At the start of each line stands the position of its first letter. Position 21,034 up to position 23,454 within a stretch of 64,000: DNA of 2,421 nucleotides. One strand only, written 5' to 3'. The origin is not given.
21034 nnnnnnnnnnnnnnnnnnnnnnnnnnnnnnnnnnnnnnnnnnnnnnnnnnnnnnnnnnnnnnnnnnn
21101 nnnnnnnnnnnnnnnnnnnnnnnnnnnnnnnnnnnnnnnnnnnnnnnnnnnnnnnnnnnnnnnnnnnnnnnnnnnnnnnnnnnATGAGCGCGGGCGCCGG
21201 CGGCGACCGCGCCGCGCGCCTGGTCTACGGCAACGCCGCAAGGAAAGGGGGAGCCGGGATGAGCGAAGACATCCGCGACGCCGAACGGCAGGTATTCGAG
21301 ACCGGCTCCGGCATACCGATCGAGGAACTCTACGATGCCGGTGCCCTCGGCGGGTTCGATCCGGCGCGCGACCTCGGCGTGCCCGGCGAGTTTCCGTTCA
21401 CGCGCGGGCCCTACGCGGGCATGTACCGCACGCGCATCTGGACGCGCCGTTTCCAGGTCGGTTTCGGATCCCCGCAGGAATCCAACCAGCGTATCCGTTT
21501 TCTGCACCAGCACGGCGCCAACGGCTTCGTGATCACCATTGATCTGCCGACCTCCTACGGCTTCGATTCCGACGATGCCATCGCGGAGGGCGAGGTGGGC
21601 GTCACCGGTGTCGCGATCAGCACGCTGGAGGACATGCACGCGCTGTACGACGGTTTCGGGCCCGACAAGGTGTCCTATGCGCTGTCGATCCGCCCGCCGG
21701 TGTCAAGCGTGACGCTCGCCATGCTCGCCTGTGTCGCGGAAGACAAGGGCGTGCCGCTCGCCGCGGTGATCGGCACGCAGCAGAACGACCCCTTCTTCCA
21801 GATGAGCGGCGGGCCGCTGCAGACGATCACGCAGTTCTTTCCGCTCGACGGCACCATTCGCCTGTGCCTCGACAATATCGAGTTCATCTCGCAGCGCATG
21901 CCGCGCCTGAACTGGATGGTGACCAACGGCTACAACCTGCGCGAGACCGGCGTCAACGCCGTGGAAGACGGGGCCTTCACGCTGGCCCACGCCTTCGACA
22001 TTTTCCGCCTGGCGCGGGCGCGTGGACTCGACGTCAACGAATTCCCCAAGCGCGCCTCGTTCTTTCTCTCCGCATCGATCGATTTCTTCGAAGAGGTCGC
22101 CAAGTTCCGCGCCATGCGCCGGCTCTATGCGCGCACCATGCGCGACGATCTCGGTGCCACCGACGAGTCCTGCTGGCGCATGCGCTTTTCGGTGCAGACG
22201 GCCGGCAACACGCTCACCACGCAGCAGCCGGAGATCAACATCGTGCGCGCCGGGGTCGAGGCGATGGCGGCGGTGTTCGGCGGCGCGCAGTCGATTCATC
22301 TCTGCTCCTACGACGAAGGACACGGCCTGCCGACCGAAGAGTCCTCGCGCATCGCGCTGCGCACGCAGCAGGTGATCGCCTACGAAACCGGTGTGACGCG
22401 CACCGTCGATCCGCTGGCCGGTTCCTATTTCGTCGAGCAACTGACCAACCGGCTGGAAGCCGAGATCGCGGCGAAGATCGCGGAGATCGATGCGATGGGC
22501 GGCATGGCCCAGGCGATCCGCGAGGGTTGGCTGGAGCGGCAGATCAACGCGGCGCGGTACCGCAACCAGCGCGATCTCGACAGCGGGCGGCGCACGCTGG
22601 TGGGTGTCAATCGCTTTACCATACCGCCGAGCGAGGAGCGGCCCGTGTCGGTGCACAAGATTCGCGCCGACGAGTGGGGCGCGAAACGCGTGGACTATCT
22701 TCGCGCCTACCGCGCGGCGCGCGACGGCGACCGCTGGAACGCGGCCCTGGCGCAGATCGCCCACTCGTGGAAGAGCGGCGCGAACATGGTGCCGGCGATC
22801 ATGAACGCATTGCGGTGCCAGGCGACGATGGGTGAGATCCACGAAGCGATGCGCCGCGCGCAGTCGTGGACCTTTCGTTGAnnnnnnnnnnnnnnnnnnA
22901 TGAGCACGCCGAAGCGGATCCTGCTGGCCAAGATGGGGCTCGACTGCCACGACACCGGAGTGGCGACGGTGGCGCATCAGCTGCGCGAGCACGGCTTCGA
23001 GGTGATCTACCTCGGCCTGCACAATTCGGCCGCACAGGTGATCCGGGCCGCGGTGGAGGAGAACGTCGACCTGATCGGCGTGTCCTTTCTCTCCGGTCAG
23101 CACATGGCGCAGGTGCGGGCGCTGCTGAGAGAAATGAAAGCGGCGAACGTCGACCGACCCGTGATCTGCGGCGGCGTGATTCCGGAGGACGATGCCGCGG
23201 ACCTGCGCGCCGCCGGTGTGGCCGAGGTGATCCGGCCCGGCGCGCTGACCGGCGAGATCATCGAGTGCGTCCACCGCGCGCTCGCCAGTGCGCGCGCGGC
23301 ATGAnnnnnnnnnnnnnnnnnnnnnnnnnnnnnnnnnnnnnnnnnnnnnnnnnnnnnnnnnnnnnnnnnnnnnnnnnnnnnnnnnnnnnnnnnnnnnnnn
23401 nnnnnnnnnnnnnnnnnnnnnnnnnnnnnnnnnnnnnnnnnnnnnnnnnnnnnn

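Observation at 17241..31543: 14-kb operon coupling hydantoinase A/B to a non-MCM split acyl-CoA mutase and a full CoA-activation/beta-oxidation set: candidate novel catabolic route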

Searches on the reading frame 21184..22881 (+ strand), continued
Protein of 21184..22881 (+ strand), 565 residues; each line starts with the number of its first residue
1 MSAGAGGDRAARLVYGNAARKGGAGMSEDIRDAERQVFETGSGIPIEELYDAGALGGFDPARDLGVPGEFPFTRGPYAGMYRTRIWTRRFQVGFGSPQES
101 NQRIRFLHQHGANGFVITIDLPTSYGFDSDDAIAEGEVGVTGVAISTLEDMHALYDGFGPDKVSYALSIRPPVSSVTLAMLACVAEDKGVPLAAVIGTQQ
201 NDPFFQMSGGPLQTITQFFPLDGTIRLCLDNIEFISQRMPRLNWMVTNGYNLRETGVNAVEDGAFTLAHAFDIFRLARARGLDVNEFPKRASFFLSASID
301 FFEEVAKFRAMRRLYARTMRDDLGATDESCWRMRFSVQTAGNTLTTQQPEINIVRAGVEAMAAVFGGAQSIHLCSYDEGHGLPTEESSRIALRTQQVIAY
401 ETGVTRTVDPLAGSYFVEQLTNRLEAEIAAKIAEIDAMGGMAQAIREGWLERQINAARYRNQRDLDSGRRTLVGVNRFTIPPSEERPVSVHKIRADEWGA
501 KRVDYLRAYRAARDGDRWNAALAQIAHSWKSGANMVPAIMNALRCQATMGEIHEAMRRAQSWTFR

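Call 69: search_dna_similar(query=window:21259-22881:+, collection=plasmids, mode=protein, max_rows=15)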
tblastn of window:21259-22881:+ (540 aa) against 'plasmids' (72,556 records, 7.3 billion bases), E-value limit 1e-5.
Records with a match: 432; places in all: 483; records where one place covers at least 80% of the query: 421.
Best place of each record, by identity: <60% 432.
By first word of the organism name: Rhizobium 129; Sinorhizobium 97; Burkholderia 38; Streptomyces 14; Azospirillum 14; Sphingobium 14; Mesorhizobium 11; Ensifer 9; Paraburkholderia 9; Shinella 8; and 55 more.
By predicted mobility (MOB-suite, as given by PLSDB): non-mobilizable 253; conjugative 104; mobilizable 75.
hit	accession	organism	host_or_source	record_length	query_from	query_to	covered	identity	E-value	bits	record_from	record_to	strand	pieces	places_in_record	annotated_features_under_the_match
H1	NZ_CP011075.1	Brevibacillus laterosporus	Oryza sativa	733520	10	533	97%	42.7%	1e-116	387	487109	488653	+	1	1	methylmalonyl-CoA mutase family protein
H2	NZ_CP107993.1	Streptomyces canus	-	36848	17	532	96%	43.3%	2e-122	403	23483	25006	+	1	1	methylmalonyl-CoA mutase family protein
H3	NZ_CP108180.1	Streptomyces canus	-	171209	17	532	96%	43.3%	2e-122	403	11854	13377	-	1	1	methylmalonyl-CoA mutase family protein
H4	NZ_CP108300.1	Streptomyces canus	-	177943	17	532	96%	43.3%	2e-122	403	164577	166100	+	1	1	methylmalonyl-CoA mutase family protein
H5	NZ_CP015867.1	Streptomyces parvulus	-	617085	15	532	96%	43.0%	2e-116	386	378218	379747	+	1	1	methylmalonyl-CoA mutase family protein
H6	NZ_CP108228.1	Streptomyces canus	-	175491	17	532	96%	43.1%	8e-122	401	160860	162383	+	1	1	methylmalonyl-CoA mutase family protein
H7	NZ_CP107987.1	Streptomyces canus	-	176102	17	532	96%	43.1%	8e-122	401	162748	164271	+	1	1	methylmalonyl-CoA mutase family protein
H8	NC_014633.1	Ilyobacter polytropus DSM 2926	marine mud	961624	10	533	97%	42.2%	3e-119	394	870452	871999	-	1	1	methylmalonyl-CoA mutase family protein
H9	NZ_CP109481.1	Streptomyces sp. NBC_01450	-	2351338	17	532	96%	42.4%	2e-117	389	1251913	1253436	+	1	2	none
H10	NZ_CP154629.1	Acetoanaerobium noterae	cell culture,Sludge of a digestion ...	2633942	10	532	97%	41.2%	2e-125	412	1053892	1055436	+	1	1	none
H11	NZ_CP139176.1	Streptomyces sp. CL7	soild,microorganism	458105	14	532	96%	41.2%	2e-111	372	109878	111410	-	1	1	methylmalonyl-CoA mutase family protein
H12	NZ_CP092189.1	Deinococcus sp. KNUC1210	Setaria viridis,cell ...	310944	10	533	97%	40.6%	2e-113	377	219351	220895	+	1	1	methylmalonyl-CoA mutase family protein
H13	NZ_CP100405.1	Haloarcula marina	cell culture,sediment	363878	9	527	96%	41.0%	4e-106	356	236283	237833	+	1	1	methylmalonyl-CoA mutase family protein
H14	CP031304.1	Natrinema thermotolerans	Cell culture,Korean salt-fermented food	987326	6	527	97%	40.6%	3e-109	365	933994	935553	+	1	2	methylmalonyl-CoA mutase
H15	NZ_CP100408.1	Haloarcula marina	cell culture,sediment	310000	9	527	96%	40.8%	2e-105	354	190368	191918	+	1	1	methylmalonyl-CoA mutase family protein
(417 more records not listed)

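Call 73: search_protein_representatives(protein=window:21259-22881:+)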
Query: 540 residues. Proteins with E-value up to 0.001 (for the whole library): 17751; up to 1e-10: 10367; up to 1e-30: 1820. The best 150 are listed.
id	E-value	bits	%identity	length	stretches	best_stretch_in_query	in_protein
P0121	2.1e-176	604.2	54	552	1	13-535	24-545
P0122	5.8e-141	487.2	50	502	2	85-417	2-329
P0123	1.3e-131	456.3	44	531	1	12-539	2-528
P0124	4.6e-128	444.6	42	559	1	10-532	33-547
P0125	3.2e-124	432.0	42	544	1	13-537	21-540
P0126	5.4e-123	427.9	42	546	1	12-538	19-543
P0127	2.6e-120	419.1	42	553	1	14-533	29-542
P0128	2.9e-118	412.3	43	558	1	13-535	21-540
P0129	3.2e-118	412.2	41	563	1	11-533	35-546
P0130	4.2e-118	411.8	43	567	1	10-531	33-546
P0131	6.0e-118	411.3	40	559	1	13-533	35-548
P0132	1.2e-116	406.9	40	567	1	8-534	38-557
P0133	3.5e-116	405.4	71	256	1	286-538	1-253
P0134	3.7e-115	402.0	41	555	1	18-529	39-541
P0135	1.8e-114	399.8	39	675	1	14-534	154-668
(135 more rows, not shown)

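Call 75: find_homologous_proteins(query=L085:9244-9894:-, max_evalue=0.00001)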
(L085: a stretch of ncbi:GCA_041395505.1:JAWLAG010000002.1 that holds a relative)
Query L085:9244-9894:- (216 aa): 37 proteins with E <= 0.00001 among 271 candidates.
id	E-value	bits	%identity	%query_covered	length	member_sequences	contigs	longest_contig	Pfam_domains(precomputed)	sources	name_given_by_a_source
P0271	3.0e-151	520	100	100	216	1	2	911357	-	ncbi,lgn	ncbi:MAG: hypothetical protein R3E77_16560 [Steroidobacteraceae bacterium]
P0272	5.5e-121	421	78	100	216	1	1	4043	-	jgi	jgi:hypothetical protein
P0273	1.1e-117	410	78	100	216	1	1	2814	-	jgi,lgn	jgi:hypothetical protein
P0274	1.2e-117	410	77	100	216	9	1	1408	-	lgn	-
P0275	1.1e-114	400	75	99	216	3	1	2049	-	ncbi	-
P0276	2.3e-104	366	72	97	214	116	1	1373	-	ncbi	-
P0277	5.0e-104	365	72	96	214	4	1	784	-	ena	-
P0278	4.5e-103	362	70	94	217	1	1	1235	-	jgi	jgi:hypothetical protein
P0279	1.1e-102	361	68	99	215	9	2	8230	-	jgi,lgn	-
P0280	1.4e-102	360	66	97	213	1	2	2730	-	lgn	-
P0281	4.4e-102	359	69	96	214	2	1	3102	-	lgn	-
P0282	7.0e-102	358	69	97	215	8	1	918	-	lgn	-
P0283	9.8e-102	358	70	95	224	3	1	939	-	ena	-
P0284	1.1e-101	358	68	96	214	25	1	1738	-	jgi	jgi:hypothetical protein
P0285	2.1e-101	357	65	97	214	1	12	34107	-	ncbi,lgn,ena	-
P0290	1.6e-97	344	65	96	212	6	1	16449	-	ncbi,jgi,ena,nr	ncbi:MAG TPA: hypothetical protein HPQ04_10990 [Rhodospirillaceae bacterium]|nr:hypothetical protein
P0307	2.3e-36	144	43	85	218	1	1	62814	-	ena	-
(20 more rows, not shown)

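Call 78: find_encoding_contigs(protein=P0307, flank=10000, max_places=1)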
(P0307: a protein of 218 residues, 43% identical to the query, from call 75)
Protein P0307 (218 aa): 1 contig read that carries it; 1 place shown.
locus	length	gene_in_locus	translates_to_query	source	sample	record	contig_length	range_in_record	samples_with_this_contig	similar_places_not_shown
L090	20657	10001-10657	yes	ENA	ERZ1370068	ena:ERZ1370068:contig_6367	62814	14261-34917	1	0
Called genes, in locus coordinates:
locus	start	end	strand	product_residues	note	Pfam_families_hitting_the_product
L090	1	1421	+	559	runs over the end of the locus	-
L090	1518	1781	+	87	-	-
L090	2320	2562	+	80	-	-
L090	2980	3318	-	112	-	PF00441:Acyl-CoA_dh_1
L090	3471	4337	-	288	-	-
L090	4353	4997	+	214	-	-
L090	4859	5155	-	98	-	-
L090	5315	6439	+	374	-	-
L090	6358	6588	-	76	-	-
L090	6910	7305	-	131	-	PF00501:AMP-binding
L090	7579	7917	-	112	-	-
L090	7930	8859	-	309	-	PF01642:MM_CoA_mutase, PF02310:B12-binding (weak)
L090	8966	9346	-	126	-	PF01642:MM_CoA_mutase (weak)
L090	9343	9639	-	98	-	PF01642:MM_CoA_mutase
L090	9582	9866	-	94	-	-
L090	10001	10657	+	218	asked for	-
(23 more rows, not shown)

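Call 79: find_encoding_contigs(protein=P0290, flank=10000, max_places=1)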
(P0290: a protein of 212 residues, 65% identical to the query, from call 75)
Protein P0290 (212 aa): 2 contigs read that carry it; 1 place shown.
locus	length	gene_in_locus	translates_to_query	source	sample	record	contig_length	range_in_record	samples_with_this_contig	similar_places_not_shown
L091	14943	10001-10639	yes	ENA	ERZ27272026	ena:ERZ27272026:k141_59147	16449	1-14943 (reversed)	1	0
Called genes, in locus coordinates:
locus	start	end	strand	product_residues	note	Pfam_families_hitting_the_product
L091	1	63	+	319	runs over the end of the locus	PF06258:Mito_fiss_Elm1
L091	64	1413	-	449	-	PF04055:Radical_SAM, PF06969:HemN_C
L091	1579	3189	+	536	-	PF00501:AMP-binding, PF13193:AMP-binding_C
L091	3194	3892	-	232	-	-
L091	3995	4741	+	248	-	-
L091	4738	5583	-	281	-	PF05433:Rick_17kDa_Anti, PF16998:17kDa_Anti_2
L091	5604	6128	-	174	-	PF07813:LTXXQ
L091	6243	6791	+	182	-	PF13489:Methyltransf_23 (weak), PF08241:Methyltransf_11 (weak), PF13649:Methyltransf_25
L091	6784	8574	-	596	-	PF07167:PhaC_N, PF00561:Abhydrolase_1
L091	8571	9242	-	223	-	PF00753:Lactamase_B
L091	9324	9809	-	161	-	PF01047:MarR, PF12802:MarR_2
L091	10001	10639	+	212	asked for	-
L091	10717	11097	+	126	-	PF13366:PDDEXK_3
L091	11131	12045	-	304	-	PF03308:MeaB, PF02492:cobW (faint), PF13401:AAA_22 (faint)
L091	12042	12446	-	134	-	PF02310:B12-binding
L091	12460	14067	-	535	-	PF01642:MM_CoA_mutase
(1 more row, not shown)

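Call 82: predict_structure(alignment_id=A1)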
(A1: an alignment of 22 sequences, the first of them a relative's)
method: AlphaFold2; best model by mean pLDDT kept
length: 216 residues; sequences in the alignment: 22
mean_pLDDT: 85.7   pTM: 0.77
mean pLDDT of the five models: 85.7, 84.3, 81.6, 68.6, 68.2
residues with pLDDT >= 90: 99; 70-90: 100; 50-70: 17; < 50: 0
segments of 3 or more residues with pLDDT < 50: none
pLDDT, mean of each block of 10 residues (from residue 1): 71 76 79 77 80 93 97 97 97 95 83 96 77 63 78 92 90 93 94 82 90 84
secondary structure, 60 per line:
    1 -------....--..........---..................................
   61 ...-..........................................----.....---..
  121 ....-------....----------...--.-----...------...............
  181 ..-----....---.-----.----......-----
elements in order: H8-11 H14-23 H27-63 H65-106 E111-115 E119-124 H132-135 H167-182 E188-191 E206-211

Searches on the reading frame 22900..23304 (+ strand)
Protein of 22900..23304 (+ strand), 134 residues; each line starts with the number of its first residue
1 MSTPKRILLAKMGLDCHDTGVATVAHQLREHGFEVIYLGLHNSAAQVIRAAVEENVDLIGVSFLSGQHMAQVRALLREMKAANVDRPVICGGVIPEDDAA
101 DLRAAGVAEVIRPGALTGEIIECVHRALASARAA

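Call 5: search_protein_families(library=pfam, proteins=[window:22900-23304:+])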
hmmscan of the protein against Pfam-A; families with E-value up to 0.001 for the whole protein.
window:22900-23304:+ (134 aa): 2 families
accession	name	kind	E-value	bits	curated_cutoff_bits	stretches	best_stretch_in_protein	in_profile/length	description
PF02310.24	B12-binding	-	1.6e-26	93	32.1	1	6-117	2-116/121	B12 binding domain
PF00478.31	IMPDH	-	0.00082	18.9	25.6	1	39-126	100-183/345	IMP dehydrogenase / GMP reductase domain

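Call 6: search_protein_families(library=ncbifam, proteins=[window:22900-23304:+])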
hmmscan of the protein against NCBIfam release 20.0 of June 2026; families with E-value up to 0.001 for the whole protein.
window:22900-23304:+ (134 aa): 13 families
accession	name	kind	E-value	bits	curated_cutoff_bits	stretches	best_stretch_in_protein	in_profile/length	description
TIGR00640.1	acid_CoA_mut_C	subfamily_domain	1.1e-32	112.8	57.45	1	5-129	3-128/132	methylmalonyl-CoA mutase C-terminal domain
NF006944.0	PRK09426.1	equivalog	5.1e-25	87.5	876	1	6-129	591-715/721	methylmalonyl-CoA mutase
NF045497.1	IsobCoAmut_IcmF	equivalog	3e-13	48.5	1500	1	6-113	4-114/1076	fused isobutyryl-CoA mutase/GTPase IcmF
NF002612.0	PRK02261.1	equivalog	6.4e-13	48.4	110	1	5-99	4-101/148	methylaspartate mutase subunit S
TIGR01501.1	MthylAspMutase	equivalog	6.9e-12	45.3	135.8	1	6-93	3-91/134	methylaspartate mutase subunit S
TIGR02082.1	metH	equivalog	2.9e-11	41.7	1010.85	1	6-93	735-822/1182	methionine synthase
NF007024.0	PRK09490.1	equivalog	6.8e-11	40.7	1497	1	5-93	752-840/1234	methionine synthase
NF040655.1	MtaC_Meth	equivalog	2.3e-07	30.1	420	1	15-96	130-211/253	methanol--corrinoid protein MtaC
TIGR02370.1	pyl_corrinoid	subfamily_domain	2.9e-07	30.1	215.3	1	15-103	95-185/197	methyltransferase cognate corrinoid protein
NF047996.1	corrin_MtgC_2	exception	4.7e-07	29.5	370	1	7-108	92-196/212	glycine betaine-specific corrinoid protein MtgC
NF040669.1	MtaC2_Meth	equivalog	7.6e-07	28.7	450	1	14-92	136-215/267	methanol--corrinoid protein MtaC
NF041607.1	dimeth_corrin_MtbC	equivalog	2.9e-06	27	350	1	14-84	92-162/203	dimethylamine corrinoid protein MtbC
NF047995.1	corrinoid_MtgC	exception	1.8e-05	24.3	310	1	6-108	94-199/215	glycine betaine-specific corrinoid protein MtgC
